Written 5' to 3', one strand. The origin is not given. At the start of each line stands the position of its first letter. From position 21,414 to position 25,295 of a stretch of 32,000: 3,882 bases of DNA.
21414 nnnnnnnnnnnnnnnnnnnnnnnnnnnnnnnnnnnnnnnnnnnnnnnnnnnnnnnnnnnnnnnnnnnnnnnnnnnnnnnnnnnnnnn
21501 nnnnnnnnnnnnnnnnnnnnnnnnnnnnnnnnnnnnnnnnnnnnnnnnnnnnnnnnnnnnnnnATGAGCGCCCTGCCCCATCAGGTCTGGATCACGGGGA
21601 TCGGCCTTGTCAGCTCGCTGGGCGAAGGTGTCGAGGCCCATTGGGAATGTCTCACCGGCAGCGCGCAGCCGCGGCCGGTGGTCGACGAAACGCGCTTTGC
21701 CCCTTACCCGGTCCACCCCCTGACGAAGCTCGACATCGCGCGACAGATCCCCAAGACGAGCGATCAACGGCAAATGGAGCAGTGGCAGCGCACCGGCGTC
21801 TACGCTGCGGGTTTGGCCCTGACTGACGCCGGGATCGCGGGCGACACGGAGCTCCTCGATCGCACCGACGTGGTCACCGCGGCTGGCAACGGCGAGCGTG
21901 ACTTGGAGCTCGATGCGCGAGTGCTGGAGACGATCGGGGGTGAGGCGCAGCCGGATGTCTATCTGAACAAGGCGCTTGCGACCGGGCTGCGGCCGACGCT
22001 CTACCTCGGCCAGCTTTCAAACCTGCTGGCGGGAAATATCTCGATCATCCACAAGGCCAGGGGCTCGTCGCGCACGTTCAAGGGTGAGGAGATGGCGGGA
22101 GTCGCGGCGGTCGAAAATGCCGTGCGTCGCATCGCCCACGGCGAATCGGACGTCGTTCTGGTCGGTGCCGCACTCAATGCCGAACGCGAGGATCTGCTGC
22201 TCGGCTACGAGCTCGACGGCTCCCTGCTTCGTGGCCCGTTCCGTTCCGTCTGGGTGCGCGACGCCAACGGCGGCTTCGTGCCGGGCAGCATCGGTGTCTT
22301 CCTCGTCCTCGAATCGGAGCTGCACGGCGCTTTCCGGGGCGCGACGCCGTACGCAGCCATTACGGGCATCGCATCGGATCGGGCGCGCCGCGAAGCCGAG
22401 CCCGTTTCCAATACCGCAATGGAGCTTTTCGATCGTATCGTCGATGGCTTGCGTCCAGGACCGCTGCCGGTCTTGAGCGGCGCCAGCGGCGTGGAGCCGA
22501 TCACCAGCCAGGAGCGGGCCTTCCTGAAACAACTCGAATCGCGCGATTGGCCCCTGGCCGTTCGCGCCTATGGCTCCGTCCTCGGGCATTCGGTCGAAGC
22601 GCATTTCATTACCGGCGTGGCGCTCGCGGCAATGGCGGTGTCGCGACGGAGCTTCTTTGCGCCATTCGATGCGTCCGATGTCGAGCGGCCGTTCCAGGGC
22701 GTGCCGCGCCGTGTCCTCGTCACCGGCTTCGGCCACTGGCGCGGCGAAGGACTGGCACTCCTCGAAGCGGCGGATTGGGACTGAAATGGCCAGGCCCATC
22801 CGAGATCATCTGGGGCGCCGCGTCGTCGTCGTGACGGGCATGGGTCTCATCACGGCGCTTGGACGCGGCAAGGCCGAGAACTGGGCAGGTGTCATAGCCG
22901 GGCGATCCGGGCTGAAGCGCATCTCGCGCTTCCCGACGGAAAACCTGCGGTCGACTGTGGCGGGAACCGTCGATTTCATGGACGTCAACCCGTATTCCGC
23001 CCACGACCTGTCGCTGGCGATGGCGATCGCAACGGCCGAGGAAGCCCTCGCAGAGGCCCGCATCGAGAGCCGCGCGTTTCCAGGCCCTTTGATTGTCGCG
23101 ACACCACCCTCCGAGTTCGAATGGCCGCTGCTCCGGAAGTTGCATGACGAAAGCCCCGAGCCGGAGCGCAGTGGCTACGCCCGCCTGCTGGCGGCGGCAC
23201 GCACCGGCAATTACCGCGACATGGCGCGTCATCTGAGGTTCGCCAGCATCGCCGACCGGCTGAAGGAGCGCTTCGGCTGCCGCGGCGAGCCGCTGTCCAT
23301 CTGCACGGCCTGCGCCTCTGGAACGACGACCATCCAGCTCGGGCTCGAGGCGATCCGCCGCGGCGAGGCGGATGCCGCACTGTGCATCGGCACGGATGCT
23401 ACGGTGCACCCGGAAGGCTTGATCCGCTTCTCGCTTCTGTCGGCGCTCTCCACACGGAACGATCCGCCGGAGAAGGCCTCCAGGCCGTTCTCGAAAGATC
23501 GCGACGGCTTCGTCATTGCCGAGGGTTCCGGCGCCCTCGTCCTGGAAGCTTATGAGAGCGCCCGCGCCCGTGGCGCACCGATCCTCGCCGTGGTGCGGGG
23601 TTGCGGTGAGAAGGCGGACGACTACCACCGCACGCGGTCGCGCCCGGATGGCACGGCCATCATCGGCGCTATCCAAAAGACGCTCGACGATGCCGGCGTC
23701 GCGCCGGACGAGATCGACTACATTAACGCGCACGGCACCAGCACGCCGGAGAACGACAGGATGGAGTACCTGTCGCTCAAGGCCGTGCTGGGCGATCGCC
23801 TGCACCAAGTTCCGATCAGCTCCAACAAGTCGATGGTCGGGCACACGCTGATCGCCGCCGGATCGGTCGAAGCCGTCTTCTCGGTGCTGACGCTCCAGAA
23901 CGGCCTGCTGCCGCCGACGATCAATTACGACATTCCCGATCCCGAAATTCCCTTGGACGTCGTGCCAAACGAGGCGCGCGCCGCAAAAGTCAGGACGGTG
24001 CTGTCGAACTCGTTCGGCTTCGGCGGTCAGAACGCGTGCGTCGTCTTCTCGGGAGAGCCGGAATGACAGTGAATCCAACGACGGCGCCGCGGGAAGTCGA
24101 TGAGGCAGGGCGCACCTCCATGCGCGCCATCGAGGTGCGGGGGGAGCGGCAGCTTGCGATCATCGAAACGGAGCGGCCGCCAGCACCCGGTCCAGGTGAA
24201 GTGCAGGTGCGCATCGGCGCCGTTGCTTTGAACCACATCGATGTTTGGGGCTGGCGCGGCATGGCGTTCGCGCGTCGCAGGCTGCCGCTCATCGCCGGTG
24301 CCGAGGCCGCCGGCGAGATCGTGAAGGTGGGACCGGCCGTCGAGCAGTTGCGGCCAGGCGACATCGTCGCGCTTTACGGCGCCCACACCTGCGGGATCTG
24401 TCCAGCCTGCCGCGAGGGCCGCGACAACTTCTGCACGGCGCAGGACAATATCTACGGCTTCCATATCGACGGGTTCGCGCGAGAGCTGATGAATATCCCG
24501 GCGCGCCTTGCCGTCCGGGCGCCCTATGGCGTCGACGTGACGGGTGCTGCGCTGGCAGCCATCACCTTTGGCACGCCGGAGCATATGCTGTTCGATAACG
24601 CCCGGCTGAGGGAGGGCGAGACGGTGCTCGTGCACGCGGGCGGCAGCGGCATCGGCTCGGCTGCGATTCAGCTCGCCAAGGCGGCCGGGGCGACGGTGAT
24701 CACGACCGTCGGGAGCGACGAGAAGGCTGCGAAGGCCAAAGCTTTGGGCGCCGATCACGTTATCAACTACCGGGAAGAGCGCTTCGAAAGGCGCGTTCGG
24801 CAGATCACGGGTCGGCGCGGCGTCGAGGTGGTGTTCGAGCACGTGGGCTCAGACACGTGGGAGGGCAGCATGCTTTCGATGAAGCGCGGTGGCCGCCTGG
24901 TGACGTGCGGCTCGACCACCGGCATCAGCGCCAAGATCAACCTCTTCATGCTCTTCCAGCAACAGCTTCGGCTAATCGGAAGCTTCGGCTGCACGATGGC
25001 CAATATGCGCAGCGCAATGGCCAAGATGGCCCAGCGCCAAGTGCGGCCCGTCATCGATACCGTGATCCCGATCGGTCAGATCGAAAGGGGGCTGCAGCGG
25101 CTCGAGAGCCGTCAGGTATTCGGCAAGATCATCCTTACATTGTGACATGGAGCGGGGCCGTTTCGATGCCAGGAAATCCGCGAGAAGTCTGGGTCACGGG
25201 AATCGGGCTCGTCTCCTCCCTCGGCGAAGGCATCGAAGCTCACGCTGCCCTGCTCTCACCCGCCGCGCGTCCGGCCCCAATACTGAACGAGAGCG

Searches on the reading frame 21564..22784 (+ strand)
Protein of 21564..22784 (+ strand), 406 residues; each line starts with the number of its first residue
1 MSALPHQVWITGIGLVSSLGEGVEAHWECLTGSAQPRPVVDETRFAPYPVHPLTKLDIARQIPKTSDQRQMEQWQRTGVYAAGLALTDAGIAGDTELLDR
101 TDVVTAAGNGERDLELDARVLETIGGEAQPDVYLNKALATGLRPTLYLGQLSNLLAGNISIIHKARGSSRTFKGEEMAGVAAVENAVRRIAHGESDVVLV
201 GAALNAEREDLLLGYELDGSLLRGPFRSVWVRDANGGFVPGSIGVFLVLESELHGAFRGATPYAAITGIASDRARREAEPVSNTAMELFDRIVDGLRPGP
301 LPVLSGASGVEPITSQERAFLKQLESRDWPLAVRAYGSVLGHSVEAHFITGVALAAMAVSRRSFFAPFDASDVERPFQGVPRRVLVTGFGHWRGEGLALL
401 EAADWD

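Call 5: search_protein_families(library=pfam, proteins=[window:21564-22784:+], max_evalue=0.01)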
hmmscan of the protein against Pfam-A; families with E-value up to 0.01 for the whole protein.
window:21564-22784:+ (406 aa): 1 family
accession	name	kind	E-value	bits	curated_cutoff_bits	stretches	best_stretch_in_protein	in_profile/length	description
PF00109.32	ketoacyl-synt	-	1.9e-16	60.9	20.8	1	7-251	3-248/252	Beta-ketoacyl synthase, N-terminal domain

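Call 7: search_protein_families(library=ncbifam, proteins=[window:21564-22784:+], max_evalue=0.01)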
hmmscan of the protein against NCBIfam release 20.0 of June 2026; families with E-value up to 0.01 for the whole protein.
window:21564-22784:+ (406 aa): 13 families
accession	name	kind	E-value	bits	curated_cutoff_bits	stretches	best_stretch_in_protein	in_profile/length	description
NF005084.0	PRK06519.1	equivalog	1.8e-158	527.8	320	1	5-403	5-396/397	beta-ketoacyl-ACP synthase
NF005589.0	PRK07314.1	subfamily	2.5e-23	82.5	387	1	7-270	5-262/413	beta-ketoacyl-ACP synthase II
TIGR03150.1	fabF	equivalog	4.2e-21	75.1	493.75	1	7-271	2-260/407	beta-ketoacyl-ACP synthase II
NF006434.0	PRK08722.1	equivalog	5.6e-14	51.8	759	1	7-270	5-262/414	beta-ketoacyl-ACP synthase II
NF004970.0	PRK06333.1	subfamily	1.1e-12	47.5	525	1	7-269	5-271/424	beta-ketoacyl-ACP synthase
NF005490.0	PRK07103.1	equivalog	2.5e-09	36.7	445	1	7-287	5-287/414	polyketide beta-ketoacyl:acyl carrier protein synthase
NF006274.0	PRK08439.1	equivalog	1.3e-08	34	621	1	7-270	3-260/406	beta-ketoacyl-ACP synthase II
NF004618.0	PRK05952.1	equivalog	1.7e-07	30.5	455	1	178-275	149-246/384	beta-ketoacyl-ACP synthase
NF058662.1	cispenta_AmcF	equivalog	3.8e-07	29.4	325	1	178-272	131-222/369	cispentacin biosynthesis acyltransferase subunit AmcF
NF006587.0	PRK09116.1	equivalog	5.6e-06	25.4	470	1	7-273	3-264/408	beta-ketoacyl-ACP synthase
NF005076.0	PRK06501.1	equivalog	4.2e-05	22.6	629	1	8-264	13-267/425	beta-ketoacyl-ACP synthase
NF005916.1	PRK07910.1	equivalog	7.8e-05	21.8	560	0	236-346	236-351/418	KasA/KasB family beta-ketoacyl-ACP synthase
NF005935.0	PRK07967.1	equivalog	0.0019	17.1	630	0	7-270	3-260/406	beta-ketoacyl-ACP synthase I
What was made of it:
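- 21564..22784 (+): FabF2XL-like non-catalytic KS partner, pair a (Glu replaces the active-site Cys). NF005084 528 bits (call 7).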

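Call 80: search_dna_similar(query=window:21564-22784:+, collection=plasmids, mode=protein, max_rows=15, max_evalue=1e-20)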
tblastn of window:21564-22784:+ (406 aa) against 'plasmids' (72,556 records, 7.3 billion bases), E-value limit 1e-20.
Records with a match: 7; places in all: 7; records where one place covers at least 80% of the query: 7.
Best place of each record, by identity: <60% 7.
By first word of the organism name: Sinorhizobium 4; Bradyrhizobium 1; Shinella 1; Methylobacterium 1.
By predicted mobility (MOB-suite, as given by PLSDB): non-mobilizable 6; conjugative 1.
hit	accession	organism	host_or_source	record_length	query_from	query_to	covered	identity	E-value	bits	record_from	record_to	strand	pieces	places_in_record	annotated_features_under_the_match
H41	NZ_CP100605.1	Bradyrhizobium sp. Ash2021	-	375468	7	402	98%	49.1%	2e-83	285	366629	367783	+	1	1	beta-ketoacyl-ACP synthase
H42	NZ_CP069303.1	Shinella sp. PSBB067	monoisolate,Minnesota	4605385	1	402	99%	45.2%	1e-83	285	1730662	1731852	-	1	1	none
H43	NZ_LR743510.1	Methylobacterium bullatum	-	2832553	8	402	97%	45.6%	5e-73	255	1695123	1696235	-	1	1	none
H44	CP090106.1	Sinorhizobium meliloti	Medicago,Cell culture,Plant nodule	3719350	1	402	99%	44.4%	1e-88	300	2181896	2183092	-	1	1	beta-ketoacyl-ACP synthase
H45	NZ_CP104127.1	Sinorhizobium sp. M103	Phaseolus vulgaris,cell ...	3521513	1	402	99%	44.2%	9e-89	300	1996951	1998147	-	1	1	none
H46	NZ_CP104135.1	Sinorhizobium sp. C101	Phaseolus vulgaris,cell ...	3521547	1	402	99%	44.2%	9e-89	300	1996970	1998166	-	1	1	none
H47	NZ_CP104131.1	Sinorhizobium sp. K101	Phaseolus vulgaris,cell ...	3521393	1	402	99%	44.0%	4e-88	298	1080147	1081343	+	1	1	none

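Call 81: get_annotated_region(hit=H44, flank=6000)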
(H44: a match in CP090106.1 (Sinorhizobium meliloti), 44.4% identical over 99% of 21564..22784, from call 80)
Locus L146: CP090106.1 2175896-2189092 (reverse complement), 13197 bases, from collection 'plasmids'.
description: Sinorhizobium meliloti strain Ak57 plasmid pSymB, complete sequence
organism: Sinorhizobium meliloti (NCBI taxid 382)
taxonomy: Bacteria; Pseudomonadota; Alphaproteobacteria; Hyphomicrobiales; Rhizobiaceae; Sinorhizobium; Sinorhizobium meliloti
host: -; source: Medicago,Cell culture,Plant nodule; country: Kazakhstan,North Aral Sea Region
typing (MOB-suite, as given by PLSDB): non-mobilizable
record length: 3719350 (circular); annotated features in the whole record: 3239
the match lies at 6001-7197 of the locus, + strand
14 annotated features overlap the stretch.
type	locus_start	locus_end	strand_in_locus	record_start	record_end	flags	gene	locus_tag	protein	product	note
CDS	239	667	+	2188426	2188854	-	-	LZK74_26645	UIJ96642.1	cobalamin biosynthesis protein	-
CDS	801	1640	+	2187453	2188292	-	cobA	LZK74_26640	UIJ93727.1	uroporphyrinogen-III C-methyltransferase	-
CDS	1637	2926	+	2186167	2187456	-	-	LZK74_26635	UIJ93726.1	cobyrinate a,c-diamide synthase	-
CDS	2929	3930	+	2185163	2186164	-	cobD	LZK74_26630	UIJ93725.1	threonine-phosphate decarboxylase CobD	-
CDS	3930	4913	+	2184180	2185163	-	cbiB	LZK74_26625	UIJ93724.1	adenosylcobinamide-phosphate synthase CbiB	-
CDS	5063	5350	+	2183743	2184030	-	-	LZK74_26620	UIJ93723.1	acyl carrier protein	-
CDS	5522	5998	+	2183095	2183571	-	-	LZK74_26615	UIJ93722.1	beta-hydroxyacyl-ACP dehydratase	-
CDS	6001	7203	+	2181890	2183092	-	-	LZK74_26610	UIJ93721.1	beta-ketoacyl-ACP synthase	-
CDS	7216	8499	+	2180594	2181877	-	-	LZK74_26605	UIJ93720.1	beta-ketoacyl-ACP synthase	-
CDS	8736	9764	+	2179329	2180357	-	-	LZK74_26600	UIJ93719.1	zinc-binding dehydrogenase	-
CDS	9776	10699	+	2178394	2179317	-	-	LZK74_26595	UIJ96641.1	lipid A biosynthesis lauroyl acyltransferase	-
CDS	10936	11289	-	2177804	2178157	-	-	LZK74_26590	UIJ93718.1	VOC family protein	-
CDS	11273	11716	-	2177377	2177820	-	-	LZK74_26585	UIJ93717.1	SRPBCC family protein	-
CDS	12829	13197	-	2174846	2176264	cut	-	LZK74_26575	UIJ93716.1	sodium:alanine symporter family protein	-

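Call 82: get_annotated_region(hit=H41, flank=6000)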
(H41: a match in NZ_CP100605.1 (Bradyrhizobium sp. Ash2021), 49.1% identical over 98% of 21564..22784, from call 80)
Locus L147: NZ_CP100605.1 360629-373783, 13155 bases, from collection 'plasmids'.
description: Bradyrhizobium sp. Ash2021 plasmid p_unamed, complete sequence
organism: Bradyrhizobium sp. Ash2021 (NCBI taxid 2954771)
taxonomy: Bacteria; Pseudomonadota; Alphaproteobacteria; Hyphomicrobiales; Nitrobacteraceae; Bradyrhizobium; Bradyrhizobium sp. Ash2021
host: -; source: -; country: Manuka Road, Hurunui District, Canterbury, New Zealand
typing (MOB-suite, as given by PLSDB): conjugative; relaxase MOBP; mating-pair formation MPF_T
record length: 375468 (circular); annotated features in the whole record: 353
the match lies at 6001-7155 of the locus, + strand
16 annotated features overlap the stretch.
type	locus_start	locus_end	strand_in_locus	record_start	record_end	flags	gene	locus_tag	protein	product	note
CDS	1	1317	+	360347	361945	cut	-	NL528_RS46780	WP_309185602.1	phosphoenolpyruvate carboxykinase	GO:0006094 - gluconeogenesis [Evidence IEA]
CDS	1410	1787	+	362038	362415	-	-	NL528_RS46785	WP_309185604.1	DUF983 domain-containing protein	-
CDS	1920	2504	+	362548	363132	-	-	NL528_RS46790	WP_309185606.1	hypothetical protein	-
CDS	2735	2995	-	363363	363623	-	-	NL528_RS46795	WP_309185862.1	malic enzyme-like NAD(P)-binding protein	-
CDS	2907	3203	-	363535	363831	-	-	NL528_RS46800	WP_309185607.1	malic enzyme-like NAD(P)-binding protein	-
CDS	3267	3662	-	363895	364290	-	-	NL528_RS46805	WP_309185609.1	DUF983 domain-containing protein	-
CDS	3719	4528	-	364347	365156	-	-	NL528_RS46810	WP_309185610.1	SMP-30/gluconolactonase/LRE family protein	-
CDS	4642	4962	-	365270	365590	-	-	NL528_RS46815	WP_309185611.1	helix-turn-helix transcriptional regulator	-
CDS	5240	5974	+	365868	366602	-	-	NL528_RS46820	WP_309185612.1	class I SAM-dependent methyltransferase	-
CDS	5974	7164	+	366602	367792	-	-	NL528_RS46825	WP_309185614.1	beta-ketoacyl-ACP synthase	-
CDS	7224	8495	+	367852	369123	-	-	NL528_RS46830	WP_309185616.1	beta-ketoacyl-ACP synthase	-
CDS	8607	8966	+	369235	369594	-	-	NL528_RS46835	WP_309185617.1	response regulator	GO:0000160 - phosphorelay signal transduction system [Evidence IEA]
CDS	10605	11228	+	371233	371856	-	-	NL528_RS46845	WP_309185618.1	site-specific DNA-methyltransferase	GO:0009307 - DNA restriction-modification system [Evidence IEA]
CDS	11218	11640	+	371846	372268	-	-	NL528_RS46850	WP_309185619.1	DUF5681 domain-containing protein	-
CDS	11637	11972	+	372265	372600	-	-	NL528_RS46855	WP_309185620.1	DUF5681 domain-containing protein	-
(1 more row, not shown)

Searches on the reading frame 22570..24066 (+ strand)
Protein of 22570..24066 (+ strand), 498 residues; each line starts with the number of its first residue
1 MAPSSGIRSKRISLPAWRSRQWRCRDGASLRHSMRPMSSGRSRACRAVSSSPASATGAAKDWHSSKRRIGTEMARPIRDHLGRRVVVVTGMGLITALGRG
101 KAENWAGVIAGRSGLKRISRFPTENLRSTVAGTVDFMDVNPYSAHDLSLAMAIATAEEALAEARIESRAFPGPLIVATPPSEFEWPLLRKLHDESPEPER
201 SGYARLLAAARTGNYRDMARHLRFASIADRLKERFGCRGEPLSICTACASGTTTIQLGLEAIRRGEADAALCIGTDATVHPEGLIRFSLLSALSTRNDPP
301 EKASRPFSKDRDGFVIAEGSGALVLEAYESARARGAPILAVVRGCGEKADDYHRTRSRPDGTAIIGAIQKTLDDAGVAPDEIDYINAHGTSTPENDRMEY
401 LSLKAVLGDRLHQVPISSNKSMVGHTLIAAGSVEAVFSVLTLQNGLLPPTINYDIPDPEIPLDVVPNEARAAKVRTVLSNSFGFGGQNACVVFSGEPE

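Call 5: search_protein_families(library=pfam, proteins=[window:22570-24066:+], max_evalue=0.01)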
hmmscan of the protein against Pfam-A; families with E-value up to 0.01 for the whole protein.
window:22570-24066:+ (498 aa): 3 families
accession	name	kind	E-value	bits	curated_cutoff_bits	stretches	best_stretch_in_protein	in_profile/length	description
PF02801.28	Ketoacyl-synt_C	-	2.8e-35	121.3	20.8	1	339-453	1-118/119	Beta-ketoacyl synthase, C-terminal domain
PF00109.32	ketoacyl-synt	-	2.3e-32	113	20.8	1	84-330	2-251/252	Beta-ketoacyl synthase, N-terminal domain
PF00108.29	Thiolase_N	-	0.0021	17.9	26.4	0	244-276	81-113/260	Thiolase, N-terminal domain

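Call 7: search_protein_families(library=ncbifam, proteins=[window:22570-24066:+], max_evalue=0.01)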
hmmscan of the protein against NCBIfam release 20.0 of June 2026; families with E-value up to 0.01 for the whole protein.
window:22570-24066:+ (498 aa): 27 families (the best 25 are shown)
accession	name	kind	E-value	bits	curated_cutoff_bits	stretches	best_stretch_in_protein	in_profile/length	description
NF005076.0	PRK06501.1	equivalog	4.6e-210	697.9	629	1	77-497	4-424/425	beta-ketoacyl-ACP synthase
TIGR03150.1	fabF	equivalog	4.5e-116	387.9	493.75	2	234-493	147-406/407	beta-ketoacyl-ACP synthase II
NF005589.0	PRK07314.1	subfamily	1.5e-108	363.2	387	2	230-494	146-410/413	beta-ketoacyl-ACP synthase II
NF004970.0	PRK06333.1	subfamily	3.9e-98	329.1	525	2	233-494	158-420/424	beta-ketoacyl-ACP synthase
NF006274.0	PRK08439.1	equivalog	3.1e-95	319.3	621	2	234-494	148-404/406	beta-ketoacyl-ACP synthase II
NF006434.0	PRK08722.1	equivalog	5.5e-80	269.2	759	2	227-493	143-411/414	beta-ketoacyl-ACP synthase II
NF058662.1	cispenta_AmcF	equivalog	1.5e-68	231.5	325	1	86-494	2-368/369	cispentacin biosynthesis acyltransferase subunit AmcF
NF006587.0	PRK09116.1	equivalog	2.5e-68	230.7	470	1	235-493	151-404/408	beta-ketoacyl-ACP synthase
NF005916.1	PRK07910.1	equivalog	9.3e-68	229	560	1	242-494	165-416/418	KasA/KasB family beta-ketoacyl-ACP synthase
NF005935.0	PRK07967.1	equivalog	1.2e-63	215.4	630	2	229-493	143-401/406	beta-ketoacyl-ACP synthase I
NF006618.0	PRK09185.1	subfamily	7.5e-62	209.6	407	1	223-494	136-391/394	beta-ketoacyl-ACP synthase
NF004618.0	PRK05952.1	equivalog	2.3e-61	207.8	455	1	86-494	4-381/384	beta-ketoacyl-ACP synthase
NF005490.0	PRK07103.1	equivalog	1.9e-60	205.1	445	1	232-493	153-410/414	polyketide beta-ketoacyl:acyl carrier protein synthase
NF045894.1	PKS_plus_SDR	equivalog_domain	7e-43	146.5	1740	1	225-496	150-427/1515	type I polyketide synthase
NF040607.1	mycolic_Pks13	equivalog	1.4e-41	142.1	2100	1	226-493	249-523/1680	polyketide synthase Pks13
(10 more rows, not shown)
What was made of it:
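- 22786..24066 (+): FabF1XL-like ketosynthase, pair a (Cys-His-His intact). NF005076 698 bits (call 7).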

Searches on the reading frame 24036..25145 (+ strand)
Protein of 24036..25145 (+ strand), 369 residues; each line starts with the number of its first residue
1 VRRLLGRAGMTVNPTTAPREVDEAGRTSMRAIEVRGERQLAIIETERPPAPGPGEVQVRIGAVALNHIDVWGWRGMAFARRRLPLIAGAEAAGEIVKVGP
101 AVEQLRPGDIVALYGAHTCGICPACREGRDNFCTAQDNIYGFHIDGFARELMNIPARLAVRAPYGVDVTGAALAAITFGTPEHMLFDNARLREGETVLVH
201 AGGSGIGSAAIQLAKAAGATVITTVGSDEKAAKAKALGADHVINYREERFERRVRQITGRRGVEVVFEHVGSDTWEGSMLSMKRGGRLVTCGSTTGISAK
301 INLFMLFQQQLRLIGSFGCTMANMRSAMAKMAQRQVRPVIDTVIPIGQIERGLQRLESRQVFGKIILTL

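Call 5: search_protein_families(library=pfam, proteins=[window:24036-25145:+], max_evalue=0.01)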
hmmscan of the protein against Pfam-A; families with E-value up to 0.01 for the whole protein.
window:24036-25145:+ (369 aa): 3 families
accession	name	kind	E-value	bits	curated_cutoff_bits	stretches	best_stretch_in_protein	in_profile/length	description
PF00107.32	ADH_zinc_N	-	1.7e-33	115.8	31.8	1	205-331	1-127/129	Zinc-binding dehydrogenase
PF08240.17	ADH_N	-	5.5e-24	84.8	23.5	1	52-163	1-103/104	Alcohol dehydrogenase GroES-like domain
PF13602.12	ADH_zinc_N_2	-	3.7e-20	73.7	27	1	237-367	1-134/134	Zinc-binding dehydrogenase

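Call 7: search_protein_families(library=ncbifam, proteins=[window:24036-25145:+], max_evalue=0.01)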
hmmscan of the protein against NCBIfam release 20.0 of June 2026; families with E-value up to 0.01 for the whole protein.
window:24036-25145:+ (369 aa): 31 families (the best 25 are shown)
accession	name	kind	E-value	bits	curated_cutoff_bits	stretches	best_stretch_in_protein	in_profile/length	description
NF010344.0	PRK13771.1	subfamily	4.1e-59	200.2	349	1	29-368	1-332/334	putative alcohol dehydrogenase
TIGR02824.1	quinone_pig3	subfamily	4.8e-58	196.7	296.8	2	134-368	80-324/325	putative NAD(P)H quinone oxidoreductase, PIG3 family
NF041172.1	AcrlCoa_red_Thmprot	equivalog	2e-51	174.9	500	1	29-368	1-333/334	acryloyl-CoA reductase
TIGR01751.1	crot-CoA-red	equivalog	1.2e-47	162.5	378.55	1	47-365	31-383/398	crotonyl-CoA carboxylase/reductase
NF008024.0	PRK10754.1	subfamily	2.2e-42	145.3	348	2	134-309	81-256/327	NADPH:quinone reductase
NF003808.0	PRK05396.1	equivalog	3.4e-38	131.4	380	1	29-368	1-339/341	L-threonine 3-dehydrogenase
NF041097.1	keto_inos_dh_IolM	equivalog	6e-37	127.2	450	1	1-366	1-387/389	scyllo-inosose 3-dehydrogenase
TIGR00692.1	tdh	equivalog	6.1e-35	120.8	458.35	1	49-368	19-339/340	L-threonine 3-dehydrogenase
NF006940.0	PRK09422.1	equivalog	1.4e-30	106.4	344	1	29-367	1-333/338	alcohol dehydrogenase AdhP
TIGR03451.1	mycoS_dep_FDH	equivalog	1.2e-29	103.3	512.9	2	46-138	19-109/358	S-(hydroxymethyl)mycothiol dehydrogenase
TIGR03989.1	Rxyl_3153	subfamily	2e-27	96.5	440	1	49-330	22-326/370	NDMA-dependent alcohol dehydrogenase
NF047908.1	AldhRedAhr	equivalog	5.1e-25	88.1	470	1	52-367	27-333/335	NADPH-dependent aldehyde reductase Ahr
NF041183.1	Pks2_ls1_myc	equivalog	5.6e-25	86.5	2400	1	137-313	1488-1664/2086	sulfolipid-1 biosynthesis phthioceranic/hydroxyphthioceranic acid synthase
NF007489.0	PRK10083.1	equivalog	3.4e-22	78.9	376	1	29-253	1-221/339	Zn-dependent oxidoreductase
TIGR03201.1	dearomat_had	equivalog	1.8e-21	76.6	338.65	1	49-368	19-348/349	6-hydroxycyclohex-1-ene-1-carbonyl-CoA dehydrogenase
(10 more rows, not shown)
